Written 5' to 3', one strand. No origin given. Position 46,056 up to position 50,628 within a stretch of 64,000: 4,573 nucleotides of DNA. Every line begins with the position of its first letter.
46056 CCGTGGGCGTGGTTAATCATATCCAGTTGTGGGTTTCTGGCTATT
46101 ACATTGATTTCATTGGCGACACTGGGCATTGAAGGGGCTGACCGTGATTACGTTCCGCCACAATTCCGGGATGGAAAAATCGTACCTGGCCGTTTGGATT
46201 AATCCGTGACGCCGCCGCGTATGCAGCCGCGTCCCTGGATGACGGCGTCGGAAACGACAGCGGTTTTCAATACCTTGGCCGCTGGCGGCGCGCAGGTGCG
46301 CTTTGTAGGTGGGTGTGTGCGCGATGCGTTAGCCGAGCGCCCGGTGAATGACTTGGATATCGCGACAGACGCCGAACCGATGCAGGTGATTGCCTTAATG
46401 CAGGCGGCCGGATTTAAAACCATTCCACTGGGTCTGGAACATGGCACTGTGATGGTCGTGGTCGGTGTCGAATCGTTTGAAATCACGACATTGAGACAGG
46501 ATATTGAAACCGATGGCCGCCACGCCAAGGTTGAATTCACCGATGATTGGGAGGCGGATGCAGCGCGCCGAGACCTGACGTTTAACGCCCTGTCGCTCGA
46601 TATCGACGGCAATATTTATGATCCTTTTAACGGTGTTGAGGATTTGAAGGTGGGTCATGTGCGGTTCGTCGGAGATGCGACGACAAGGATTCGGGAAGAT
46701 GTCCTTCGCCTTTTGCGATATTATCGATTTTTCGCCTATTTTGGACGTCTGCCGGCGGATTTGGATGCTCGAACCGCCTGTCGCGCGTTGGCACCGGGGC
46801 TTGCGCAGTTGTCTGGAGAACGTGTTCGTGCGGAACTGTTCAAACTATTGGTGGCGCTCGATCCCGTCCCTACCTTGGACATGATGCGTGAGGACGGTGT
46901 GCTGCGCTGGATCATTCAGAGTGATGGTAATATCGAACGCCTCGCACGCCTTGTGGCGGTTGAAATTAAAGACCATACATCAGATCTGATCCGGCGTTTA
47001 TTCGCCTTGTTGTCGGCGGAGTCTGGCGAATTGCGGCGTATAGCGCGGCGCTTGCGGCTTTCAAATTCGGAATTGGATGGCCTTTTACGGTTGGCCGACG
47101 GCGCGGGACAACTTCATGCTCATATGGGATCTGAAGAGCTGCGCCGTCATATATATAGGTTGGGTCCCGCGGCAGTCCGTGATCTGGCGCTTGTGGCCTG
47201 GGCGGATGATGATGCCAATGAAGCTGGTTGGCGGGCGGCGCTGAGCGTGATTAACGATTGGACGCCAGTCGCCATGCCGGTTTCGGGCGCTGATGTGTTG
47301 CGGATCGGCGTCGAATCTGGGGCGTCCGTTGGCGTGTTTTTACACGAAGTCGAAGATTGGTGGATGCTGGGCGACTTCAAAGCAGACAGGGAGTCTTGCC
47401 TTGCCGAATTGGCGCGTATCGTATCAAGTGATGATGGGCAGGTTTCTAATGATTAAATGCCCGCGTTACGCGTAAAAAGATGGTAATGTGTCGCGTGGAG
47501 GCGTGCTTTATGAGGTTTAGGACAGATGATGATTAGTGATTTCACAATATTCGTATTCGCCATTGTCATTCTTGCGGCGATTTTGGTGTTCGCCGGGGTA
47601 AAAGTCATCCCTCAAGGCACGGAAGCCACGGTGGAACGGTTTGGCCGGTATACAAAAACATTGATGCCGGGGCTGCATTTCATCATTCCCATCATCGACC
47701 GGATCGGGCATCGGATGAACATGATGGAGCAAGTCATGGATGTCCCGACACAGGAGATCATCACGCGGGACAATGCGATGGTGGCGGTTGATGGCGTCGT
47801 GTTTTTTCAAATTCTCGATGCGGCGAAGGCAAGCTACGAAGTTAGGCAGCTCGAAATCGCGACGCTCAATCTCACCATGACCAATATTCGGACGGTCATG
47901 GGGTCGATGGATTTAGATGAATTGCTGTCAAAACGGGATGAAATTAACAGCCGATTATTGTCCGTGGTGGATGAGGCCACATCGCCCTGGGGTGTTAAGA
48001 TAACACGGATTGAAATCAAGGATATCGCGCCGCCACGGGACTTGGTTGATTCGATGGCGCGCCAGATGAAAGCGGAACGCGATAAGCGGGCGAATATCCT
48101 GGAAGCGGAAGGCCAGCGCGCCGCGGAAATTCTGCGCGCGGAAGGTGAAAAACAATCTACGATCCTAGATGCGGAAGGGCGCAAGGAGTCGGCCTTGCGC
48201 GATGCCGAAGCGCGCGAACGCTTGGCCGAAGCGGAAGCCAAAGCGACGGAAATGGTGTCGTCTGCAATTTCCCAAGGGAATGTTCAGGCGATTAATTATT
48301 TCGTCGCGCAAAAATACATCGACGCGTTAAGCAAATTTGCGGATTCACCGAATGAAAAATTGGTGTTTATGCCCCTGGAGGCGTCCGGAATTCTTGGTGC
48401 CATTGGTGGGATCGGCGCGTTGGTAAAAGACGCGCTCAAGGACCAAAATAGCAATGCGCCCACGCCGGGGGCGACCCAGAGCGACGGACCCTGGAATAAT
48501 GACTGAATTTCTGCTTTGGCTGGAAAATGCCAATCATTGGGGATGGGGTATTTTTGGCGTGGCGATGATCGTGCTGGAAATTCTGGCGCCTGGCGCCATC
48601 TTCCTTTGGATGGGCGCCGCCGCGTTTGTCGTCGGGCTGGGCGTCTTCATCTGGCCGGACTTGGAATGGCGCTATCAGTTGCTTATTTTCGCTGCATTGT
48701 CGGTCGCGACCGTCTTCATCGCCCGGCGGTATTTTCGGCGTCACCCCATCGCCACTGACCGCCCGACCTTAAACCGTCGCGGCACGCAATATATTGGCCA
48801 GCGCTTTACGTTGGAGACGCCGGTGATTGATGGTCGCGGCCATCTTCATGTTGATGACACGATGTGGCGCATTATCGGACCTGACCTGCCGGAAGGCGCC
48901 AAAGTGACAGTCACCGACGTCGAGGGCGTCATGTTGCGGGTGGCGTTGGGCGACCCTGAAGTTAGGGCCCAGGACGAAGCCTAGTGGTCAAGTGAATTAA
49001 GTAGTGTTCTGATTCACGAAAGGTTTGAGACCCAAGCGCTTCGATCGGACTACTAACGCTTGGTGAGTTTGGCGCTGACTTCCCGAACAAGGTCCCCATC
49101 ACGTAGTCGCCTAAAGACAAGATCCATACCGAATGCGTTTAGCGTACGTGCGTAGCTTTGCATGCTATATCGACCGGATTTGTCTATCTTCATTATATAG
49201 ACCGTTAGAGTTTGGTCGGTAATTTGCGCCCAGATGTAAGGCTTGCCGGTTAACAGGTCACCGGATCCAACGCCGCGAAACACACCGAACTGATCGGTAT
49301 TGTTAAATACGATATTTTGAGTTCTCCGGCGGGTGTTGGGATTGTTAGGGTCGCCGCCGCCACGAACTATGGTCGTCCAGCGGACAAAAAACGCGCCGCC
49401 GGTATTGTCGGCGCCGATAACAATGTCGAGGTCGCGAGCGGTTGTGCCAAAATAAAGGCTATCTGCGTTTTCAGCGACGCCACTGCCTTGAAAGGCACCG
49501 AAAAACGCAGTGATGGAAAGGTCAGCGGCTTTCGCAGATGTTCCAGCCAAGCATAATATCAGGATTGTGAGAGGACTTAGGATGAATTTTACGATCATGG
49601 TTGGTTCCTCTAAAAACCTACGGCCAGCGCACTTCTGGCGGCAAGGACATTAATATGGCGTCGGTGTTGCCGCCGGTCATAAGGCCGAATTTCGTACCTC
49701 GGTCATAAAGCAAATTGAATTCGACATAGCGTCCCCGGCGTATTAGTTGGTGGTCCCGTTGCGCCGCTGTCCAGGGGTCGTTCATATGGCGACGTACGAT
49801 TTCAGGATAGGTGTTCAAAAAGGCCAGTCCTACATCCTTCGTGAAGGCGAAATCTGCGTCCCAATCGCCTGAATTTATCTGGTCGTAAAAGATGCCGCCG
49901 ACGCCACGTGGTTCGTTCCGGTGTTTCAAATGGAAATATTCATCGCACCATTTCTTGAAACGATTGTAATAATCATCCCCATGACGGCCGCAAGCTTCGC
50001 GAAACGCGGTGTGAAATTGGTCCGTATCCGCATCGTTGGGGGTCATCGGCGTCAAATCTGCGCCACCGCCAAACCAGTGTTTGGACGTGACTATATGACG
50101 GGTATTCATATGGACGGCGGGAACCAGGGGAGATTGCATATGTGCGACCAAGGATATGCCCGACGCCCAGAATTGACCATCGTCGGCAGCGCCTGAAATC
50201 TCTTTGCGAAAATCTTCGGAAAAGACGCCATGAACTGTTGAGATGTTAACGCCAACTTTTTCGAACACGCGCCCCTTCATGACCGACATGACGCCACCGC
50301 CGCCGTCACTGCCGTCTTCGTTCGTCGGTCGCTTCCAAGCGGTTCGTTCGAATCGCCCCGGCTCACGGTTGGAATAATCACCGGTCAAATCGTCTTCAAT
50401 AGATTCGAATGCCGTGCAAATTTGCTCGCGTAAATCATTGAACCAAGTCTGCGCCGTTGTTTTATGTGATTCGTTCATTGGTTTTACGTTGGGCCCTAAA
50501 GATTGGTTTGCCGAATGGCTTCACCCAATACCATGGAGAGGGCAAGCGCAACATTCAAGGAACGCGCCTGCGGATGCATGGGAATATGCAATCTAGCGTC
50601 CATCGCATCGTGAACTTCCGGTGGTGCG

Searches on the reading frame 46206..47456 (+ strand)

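Call 85: search_protein_families(library=pfam, proteins=[window:46206-47456:+], max_evalue=0.00001)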
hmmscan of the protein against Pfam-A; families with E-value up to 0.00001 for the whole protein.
window:46206-47456:+ (416 aa): 2 families
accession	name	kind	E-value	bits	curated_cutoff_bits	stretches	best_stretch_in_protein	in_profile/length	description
PF01743.26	PolyA_pol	-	2e-30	106.2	23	1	32-153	2-126/126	Poly A polymerase head domain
PF12627.12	PolyA_pol_RNAbd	-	3.2e-10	40.1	22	1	188-236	8-56/64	Probable RNA and SrmB- binding site of polymerase A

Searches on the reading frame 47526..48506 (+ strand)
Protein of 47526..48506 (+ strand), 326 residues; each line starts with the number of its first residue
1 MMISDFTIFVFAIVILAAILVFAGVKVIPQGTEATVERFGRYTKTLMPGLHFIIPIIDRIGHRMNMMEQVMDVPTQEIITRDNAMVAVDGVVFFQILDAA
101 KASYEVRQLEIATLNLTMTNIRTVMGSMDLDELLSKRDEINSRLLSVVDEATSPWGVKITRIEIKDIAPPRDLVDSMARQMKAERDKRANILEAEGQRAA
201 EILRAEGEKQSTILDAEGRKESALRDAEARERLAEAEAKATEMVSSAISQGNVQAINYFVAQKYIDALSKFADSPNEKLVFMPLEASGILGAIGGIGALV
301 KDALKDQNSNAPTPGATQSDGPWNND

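Call 85: search_protein_families(library=pfam, proteins=[window:47526-48506:+], max_evalue=0.00001)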
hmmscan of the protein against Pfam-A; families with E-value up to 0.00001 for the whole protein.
window:47526-48506:+ (326 aa): 1 family
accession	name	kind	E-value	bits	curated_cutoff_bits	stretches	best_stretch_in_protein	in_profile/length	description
PF01145.31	Band_7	-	1.6e-35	123.2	23.6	1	26-197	1-175/176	SPFH domain / Band 7 family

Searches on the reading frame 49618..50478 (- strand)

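Call 85: search_protein_families(library=pfam, proteins=[window:49618-50478:-], max_evalue=0.00001)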
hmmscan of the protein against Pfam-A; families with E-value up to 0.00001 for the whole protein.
window:49618-50478:- (286 aa): 1 family
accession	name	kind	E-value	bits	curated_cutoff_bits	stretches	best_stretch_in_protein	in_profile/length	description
PF01218.23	Coprogen_oxidas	-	5e-95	318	31.8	1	10-285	3-270/295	Coproporphyrinogen III oxidase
